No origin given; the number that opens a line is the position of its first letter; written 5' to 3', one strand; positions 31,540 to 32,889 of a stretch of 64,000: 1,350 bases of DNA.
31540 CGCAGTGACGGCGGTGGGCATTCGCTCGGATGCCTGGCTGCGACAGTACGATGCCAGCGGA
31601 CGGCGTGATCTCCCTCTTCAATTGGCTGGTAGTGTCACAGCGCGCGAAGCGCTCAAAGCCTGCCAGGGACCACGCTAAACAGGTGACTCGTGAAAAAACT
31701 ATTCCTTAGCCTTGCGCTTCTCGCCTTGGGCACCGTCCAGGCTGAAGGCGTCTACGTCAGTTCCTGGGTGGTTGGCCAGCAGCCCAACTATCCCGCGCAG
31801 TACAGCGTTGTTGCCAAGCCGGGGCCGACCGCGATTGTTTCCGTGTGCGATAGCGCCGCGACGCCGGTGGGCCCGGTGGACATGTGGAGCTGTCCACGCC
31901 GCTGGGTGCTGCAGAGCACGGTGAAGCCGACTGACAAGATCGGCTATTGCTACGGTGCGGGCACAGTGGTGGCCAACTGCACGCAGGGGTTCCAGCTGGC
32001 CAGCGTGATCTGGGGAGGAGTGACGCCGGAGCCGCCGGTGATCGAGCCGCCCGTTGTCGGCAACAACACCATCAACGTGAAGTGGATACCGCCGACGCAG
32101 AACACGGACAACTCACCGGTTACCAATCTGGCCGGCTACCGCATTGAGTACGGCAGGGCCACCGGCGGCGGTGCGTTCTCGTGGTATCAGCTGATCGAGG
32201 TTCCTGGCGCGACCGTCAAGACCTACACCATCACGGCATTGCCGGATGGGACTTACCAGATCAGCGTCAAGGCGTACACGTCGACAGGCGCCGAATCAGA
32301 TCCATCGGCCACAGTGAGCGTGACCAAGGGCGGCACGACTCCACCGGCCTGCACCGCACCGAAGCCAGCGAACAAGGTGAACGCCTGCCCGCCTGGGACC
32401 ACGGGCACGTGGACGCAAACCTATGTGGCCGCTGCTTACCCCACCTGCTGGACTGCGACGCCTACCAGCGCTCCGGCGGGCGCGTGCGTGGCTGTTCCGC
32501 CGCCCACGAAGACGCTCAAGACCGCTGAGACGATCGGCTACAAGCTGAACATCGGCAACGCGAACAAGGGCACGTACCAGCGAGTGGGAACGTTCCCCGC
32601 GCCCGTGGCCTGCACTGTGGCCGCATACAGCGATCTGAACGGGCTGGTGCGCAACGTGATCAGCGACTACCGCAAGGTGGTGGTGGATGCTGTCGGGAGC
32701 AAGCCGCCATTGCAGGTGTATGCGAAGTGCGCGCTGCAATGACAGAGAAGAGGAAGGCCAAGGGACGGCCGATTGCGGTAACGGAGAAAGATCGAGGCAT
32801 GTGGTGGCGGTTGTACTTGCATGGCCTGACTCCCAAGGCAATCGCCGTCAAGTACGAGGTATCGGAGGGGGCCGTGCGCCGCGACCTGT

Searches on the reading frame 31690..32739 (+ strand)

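Call 7: search_protein_families(library=phrogs, proteins=[window:31690-32739:+], max_evalue=0.001)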
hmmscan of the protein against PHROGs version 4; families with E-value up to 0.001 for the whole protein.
window:31690-32739:+ (350 aa): 2 families
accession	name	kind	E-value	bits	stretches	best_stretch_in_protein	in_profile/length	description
phrog_31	-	tail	0.00016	20.5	1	140-222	895-971/1565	central tail fiber J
phrog_2148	-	tail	0.00071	18.9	1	120-213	360-454/901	tail fiber protein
